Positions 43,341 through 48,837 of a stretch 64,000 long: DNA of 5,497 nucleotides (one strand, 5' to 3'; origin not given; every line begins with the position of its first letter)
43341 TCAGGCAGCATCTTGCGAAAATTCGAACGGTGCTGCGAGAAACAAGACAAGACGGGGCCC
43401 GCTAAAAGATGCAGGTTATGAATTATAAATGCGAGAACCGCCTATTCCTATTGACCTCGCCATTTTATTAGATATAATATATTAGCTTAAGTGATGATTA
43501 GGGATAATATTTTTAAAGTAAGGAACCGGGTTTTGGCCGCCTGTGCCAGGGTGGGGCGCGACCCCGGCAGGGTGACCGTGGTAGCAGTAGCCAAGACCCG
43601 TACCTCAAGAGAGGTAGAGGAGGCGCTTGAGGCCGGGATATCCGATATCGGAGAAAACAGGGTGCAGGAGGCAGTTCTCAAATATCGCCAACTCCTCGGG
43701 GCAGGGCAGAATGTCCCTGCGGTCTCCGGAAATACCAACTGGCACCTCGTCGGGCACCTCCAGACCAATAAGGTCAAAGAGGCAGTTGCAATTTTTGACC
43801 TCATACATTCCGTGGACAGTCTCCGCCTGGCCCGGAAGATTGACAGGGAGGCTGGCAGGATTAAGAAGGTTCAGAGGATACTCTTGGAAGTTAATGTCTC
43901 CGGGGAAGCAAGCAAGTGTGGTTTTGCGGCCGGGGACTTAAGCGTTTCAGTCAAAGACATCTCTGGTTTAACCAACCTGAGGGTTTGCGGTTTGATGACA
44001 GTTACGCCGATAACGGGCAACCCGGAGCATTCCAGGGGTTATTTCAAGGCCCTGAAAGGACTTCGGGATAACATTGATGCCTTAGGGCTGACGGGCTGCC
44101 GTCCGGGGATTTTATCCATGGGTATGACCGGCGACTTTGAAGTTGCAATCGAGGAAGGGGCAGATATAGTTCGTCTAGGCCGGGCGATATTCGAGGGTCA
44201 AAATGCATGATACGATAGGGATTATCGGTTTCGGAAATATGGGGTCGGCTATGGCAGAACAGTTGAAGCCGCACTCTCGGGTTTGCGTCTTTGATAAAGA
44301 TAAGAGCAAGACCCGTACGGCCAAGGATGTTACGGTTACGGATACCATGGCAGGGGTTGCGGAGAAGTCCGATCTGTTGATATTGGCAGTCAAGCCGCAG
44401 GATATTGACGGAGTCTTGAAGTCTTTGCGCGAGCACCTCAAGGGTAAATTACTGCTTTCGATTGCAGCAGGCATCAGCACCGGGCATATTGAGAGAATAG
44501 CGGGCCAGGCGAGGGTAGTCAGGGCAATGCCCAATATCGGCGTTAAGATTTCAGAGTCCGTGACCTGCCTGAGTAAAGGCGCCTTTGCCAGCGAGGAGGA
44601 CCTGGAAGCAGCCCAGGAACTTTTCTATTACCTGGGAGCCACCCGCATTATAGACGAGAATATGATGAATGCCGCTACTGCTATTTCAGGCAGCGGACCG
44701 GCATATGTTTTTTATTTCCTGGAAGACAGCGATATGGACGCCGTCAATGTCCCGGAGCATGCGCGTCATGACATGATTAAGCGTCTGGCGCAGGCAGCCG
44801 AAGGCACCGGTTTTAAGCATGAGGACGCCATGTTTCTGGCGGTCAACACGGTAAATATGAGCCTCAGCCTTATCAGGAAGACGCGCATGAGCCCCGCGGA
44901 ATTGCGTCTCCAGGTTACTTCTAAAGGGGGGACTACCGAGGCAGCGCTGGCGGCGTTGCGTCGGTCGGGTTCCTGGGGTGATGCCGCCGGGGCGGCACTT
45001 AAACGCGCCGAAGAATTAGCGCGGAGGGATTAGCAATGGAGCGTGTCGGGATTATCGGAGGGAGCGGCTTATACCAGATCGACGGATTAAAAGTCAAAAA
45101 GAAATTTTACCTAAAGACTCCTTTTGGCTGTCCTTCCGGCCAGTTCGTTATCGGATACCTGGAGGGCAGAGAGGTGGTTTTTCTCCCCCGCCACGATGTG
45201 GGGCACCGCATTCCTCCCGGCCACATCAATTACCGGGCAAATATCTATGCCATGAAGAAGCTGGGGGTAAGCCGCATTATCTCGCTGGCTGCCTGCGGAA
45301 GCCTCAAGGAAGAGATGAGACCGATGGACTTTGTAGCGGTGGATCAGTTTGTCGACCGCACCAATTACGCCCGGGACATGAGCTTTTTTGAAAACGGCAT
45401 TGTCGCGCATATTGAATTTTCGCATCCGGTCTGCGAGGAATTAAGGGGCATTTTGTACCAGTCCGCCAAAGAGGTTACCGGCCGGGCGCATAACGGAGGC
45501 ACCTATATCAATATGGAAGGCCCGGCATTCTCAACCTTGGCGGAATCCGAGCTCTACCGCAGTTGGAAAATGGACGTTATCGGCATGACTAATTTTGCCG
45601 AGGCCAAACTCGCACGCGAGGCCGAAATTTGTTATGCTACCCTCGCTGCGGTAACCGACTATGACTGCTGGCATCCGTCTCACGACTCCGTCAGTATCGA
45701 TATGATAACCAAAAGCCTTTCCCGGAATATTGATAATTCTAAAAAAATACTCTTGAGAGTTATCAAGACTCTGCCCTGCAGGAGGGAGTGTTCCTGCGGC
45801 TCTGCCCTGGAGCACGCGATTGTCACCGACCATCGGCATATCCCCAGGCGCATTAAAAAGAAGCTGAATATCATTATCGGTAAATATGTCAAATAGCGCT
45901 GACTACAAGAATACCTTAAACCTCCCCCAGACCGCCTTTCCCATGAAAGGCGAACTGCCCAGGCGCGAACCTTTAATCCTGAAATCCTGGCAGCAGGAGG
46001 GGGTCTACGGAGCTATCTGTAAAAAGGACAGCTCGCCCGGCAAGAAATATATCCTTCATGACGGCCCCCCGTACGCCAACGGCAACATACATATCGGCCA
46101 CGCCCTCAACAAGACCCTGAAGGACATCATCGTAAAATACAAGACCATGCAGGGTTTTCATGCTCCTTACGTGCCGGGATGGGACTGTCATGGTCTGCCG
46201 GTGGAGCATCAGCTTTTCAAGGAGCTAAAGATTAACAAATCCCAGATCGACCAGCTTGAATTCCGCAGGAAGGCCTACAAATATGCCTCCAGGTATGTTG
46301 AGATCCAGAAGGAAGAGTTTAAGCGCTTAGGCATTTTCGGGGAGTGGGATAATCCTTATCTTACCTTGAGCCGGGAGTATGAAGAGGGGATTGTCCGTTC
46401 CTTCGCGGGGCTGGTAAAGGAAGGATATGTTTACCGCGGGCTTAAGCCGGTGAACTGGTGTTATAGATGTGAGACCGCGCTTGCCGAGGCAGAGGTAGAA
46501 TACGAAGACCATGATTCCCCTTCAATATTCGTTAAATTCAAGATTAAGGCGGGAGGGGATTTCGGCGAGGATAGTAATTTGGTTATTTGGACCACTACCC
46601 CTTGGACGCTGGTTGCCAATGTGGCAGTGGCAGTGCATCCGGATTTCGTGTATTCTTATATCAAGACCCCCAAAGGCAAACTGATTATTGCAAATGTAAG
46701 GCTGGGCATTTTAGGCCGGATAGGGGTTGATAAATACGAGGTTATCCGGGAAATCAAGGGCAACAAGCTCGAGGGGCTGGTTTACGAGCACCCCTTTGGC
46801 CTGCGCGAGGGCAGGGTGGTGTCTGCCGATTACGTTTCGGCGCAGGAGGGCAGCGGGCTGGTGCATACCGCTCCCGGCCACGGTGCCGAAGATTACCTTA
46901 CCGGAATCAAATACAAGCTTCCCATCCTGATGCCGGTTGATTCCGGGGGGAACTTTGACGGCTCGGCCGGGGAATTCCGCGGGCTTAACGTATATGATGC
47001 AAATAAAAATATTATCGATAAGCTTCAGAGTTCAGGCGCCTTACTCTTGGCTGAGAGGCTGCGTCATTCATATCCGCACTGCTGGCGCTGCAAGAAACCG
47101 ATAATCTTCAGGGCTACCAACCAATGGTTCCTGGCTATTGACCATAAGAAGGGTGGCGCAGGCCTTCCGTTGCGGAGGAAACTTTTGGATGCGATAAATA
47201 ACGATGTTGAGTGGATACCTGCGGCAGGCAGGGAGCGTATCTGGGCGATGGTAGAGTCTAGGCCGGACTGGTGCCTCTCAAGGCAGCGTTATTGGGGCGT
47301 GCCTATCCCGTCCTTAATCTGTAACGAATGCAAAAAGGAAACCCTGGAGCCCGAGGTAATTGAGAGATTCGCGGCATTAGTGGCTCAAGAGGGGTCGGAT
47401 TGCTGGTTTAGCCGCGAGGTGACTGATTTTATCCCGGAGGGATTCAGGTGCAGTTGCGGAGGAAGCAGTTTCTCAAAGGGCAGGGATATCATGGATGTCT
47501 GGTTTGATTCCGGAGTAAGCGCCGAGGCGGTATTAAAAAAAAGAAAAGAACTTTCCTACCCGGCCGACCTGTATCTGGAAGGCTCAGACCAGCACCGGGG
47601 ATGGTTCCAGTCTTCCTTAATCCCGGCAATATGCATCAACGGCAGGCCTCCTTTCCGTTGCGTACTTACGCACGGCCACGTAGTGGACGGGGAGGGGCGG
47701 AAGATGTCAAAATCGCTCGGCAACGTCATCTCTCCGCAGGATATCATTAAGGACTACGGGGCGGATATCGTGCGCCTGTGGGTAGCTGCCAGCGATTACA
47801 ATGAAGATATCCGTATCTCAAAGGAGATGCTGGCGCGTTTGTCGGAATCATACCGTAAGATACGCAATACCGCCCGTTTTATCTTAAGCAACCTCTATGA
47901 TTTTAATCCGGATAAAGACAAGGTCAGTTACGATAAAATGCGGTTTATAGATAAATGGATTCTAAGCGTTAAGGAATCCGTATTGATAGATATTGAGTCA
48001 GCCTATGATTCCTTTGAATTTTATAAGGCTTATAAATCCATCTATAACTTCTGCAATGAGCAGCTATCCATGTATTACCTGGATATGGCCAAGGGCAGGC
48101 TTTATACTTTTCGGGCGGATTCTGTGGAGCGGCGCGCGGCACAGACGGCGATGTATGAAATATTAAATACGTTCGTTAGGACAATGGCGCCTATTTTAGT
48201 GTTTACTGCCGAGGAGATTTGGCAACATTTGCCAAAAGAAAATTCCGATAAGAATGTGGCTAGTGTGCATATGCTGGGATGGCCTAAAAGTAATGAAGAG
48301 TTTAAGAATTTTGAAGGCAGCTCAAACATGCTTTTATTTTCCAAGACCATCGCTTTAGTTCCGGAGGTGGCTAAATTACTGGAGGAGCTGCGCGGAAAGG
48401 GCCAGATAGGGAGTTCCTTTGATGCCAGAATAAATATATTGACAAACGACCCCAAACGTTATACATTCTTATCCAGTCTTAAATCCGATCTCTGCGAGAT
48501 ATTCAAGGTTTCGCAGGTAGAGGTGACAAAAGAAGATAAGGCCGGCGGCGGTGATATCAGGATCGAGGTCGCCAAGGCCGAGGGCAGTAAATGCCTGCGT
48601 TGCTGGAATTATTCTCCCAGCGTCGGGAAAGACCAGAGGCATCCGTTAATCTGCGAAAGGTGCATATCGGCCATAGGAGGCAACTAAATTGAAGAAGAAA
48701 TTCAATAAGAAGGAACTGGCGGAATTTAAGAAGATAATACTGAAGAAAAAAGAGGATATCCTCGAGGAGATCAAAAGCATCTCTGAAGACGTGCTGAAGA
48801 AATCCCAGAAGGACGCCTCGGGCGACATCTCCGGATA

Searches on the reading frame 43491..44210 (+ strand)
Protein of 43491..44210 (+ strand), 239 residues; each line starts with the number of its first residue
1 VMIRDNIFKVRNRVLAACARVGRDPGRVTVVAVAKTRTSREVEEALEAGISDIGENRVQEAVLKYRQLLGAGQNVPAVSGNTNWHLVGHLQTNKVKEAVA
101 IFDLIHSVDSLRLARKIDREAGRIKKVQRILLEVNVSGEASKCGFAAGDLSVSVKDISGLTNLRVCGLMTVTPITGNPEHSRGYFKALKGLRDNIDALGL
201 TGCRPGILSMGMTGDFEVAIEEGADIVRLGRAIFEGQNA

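Call 86: search_protein_families(library=pfam, proteins=[window:43491-44210:+], max_evalue=0.00001)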
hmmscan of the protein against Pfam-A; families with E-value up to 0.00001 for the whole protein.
window:43491-44210:+ (239 aa): 1 family
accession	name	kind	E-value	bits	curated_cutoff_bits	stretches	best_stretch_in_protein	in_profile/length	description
PF01168.26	Ala_racemase_N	-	4.1e-18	66.3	24.1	1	29-234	22-216/220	Alanine racemase, N-terminal domain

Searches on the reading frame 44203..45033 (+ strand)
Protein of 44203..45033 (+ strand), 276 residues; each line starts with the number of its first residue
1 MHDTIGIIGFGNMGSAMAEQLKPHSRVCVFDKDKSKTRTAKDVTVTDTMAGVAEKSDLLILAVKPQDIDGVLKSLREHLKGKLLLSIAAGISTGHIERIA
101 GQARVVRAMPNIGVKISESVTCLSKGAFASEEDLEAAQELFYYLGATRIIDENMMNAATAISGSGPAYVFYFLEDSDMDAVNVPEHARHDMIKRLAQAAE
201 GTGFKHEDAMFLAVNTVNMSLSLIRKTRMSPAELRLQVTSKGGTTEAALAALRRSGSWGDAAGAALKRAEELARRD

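Call 86: search_protein_families(library=pfam, proteins=[window:44203-45033:+], max_evalue=0.00001)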
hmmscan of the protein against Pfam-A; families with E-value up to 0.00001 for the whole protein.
window:44203-45033:+ (276 aa): 7 families
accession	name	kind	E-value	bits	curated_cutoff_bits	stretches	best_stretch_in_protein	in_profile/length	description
PF14748.11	P5CR_dimer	-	1.1e-21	77.5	25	2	191-272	21-105/105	Pyrroline-5-carboxylate reductase dimerisation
PF03807.23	F420_oxidored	-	3.1e-16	60.2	21.6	1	4-90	1-94/94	NADP oxidoreductase coenzyme F420-dependent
PF03446.21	NAD_binding_2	-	2.1e-09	38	21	1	4-85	1-89/161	NAD binding domain of 6-phosphogluconate dehydrogenase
PF02558.23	ApbA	-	3.9e-06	27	22.2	0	5-117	1-130/150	Ketopantoate reductase PanE/ApbA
PF01210.29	NAD_Gly3P_dh_N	-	6.6e-06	26.6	23.1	0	40-100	54-115/158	NAD-dependent glycerol-3-phosphate dehydrogenase N-terminus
PF02254.24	TrkA_N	-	7e-06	26.8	23.8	0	6-72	2-67/116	TrkA-N domain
PF02826.25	2-Hacid_dh_C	-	7.1e-06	26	25.1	0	3-64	37-100/178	D-isomer specific 2-hydroxyacid dehydrogenase, NAD binding domain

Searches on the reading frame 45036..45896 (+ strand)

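Call 86: search_protein_families(library=pfam, proteins=[window:45036-45896:+], max_evalue=0.00001)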
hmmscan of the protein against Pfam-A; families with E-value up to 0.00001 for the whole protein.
window:45036-45896:+ (286 aa): 1 family
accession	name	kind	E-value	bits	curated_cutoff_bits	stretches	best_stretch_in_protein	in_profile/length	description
PF01048.26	PNP_UDP_1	-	6.2e-40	137.5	25.1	1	3-244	1-233/233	Phosphorylase superfamily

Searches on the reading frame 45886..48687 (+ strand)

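Call 24: search_protein_families(library=ncbifam, proteins=[window:45886-48687:+], max_evalue=0.01)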
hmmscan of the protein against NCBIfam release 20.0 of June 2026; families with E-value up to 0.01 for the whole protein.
window:45886-48687:+ (933 aa): 19 families
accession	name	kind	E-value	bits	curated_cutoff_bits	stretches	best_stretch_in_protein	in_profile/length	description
TIGR00392.1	ileS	equivalog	2.2e-282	939.3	621.4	1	18-845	2-853/861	isoleucine--tRNA ligase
NF040702.1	ileS_w_GNAT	exception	3.3e-277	922.4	1999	2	275-930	458-1090/1100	isoleucine--tRNA ligase, N-acetyltransferase domain-containing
TIGR00422.1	valS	equivalog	2.2e-147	492.5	612.1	2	295-886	240-792/863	valine--tRNA ligase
NF009687.0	PRK13208.1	equivalog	1e-141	473.7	738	2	301-885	245-793/801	valine--tRNA ligase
NF004349.1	PRK05729.1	equivalog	3.9e-127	425.7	704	2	294-886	233-775/860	valine--tRNA ligase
NF000257.1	MupA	exception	4.3e-116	388.9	1900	1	53-825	33-797/1024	mupirocin-resistant isoleucine--tRNA ligase MupA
NF000258.1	MupB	exception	7.2e-114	381.6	1900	1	28-815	9-789/1033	mupirocin-resistant isoleucine--tRNA ligase MupB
NF011492.0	PRK14900.1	equivalog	3.6e-98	329.7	1783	2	294-880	248-798/1044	valine--tRNA ligase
NF000540.1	alt_ValS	exception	1.2e-75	255.1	900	2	363-828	336-780/827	valine--tRNA ligase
NF008957.0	PRK12300.1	subfamily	5.6e-67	226.5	677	3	33-339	15-324/946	leucine--tRNA ligase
TIGR00395.1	leuS_arch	equivalog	7.9e-48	163.1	648.5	2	33-339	9-318/938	leucine--tRNA ligase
TIGR00396.1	leuS_bact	equivalog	2e-44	152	548.4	4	34-205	13-168/843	leucine--tRNA ligase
TIGR00398.1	metG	equivalog_domain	2.4e-34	119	336.35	2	590-790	312-509/530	methionine--tRNA ligase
NF008900.0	PRK12267.1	equivalog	3.2e-23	82.1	598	2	585-798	279-492/648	methionine--tRNA ligase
NF001100.0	PRK00133.1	equivalog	1.3e-21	76.9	587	2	56-200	8-137/676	methionine--tRNA ligase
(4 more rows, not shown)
